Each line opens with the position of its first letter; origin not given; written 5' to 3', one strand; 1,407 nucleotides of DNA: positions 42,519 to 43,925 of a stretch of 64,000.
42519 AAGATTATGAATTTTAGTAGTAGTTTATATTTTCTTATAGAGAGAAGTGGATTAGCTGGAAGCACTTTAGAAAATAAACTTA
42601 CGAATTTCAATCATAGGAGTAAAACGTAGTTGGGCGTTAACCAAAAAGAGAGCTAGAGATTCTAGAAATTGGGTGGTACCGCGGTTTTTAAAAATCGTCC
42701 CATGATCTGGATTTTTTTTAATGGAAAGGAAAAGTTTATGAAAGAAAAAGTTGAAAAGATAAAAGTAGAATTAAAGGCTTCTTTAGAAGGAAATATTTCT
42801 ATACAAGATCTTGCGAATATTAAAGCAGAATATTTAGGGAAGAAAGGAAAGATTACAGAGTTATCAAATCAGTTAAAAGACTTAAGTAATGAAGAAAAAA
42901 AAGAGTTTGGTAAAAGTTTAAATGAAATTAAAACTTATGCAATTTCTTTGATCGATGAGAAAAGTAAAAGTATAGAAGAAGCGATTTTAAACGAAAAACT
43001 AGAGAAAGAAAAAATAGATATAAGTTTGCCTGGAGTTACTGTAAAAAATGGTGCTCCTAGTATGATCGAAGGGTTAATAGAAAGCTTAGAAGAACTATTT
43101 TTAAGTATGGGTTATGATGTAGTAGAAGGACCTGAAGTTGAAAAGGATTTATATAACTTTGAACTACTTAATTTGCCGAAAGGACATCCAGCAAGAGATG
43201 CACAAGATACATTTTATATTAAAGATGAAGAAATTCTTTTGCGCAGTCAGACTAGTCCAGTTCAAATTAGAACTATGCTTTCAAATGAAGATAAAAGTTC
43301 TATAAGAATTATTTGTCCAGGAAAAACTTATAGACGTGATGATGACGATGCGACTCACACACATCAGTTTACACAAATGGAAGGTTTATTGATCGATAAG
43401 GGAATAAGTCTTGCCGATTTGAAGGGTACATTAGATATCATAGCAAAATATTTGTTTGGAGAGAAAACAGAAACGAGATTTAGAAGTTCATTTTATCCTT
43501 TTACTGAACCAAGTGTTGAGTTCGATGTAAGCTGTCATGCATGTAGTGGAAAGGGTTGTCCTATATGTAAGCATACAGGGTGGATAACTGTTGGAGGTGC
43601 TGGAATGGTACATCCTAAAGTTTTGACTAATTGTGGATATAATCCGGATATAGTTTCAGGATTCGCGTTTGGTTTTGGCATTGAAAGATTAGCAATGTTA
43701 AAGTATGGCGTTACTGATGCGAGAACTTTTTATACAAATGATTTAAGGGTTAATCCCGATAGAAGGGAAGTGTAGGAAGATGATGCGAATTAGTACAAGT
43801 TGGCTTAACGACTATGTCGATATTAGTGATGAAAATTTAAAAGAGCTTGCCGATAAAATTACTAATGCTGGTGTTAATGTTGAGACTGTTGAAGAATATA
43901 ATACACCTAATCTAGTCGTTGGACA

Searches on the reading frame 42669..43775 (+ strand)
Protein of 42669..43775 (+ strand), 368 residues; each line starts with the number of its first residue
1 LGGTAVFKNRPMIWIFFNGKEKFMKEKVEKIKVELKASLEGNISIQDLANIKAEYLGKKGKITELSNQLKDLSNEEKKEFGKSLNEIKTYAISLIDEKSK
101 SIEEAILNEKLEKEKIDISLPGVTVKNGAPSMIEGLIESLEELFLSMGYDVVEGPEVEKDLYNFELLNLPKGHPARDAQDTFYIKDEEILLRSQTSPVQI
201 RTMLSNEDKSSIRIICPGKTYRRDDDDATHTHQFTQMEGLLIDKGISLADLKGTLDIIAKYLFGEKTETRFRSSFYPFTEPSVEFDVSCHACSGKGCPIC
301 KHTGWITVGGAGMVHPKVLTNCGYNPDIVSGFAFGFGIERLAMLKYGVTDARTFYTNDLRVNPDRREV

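Call 13: search_protein_families(library=pfam, proteins=[window:42669-43775:+], max_evalue=0.001)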
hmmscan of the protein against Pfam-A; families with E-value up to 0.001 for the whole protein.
window:42669-43775:+ (368 aa): 2 families
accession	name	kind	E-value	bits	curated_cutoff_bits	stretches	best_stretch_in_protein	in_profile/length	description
PF01409.25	tRNA-synt_2d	-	3e-94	315.5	19.8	1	115-361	1-242/246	tRNA synthetases class II core domain (F)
PF02912.23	Phe_tRNA-synt_N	-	3.4e-20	72.2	22.3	1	45-111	3-69/69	Aminoacyl tRNA synthetase class II, N-terminal domain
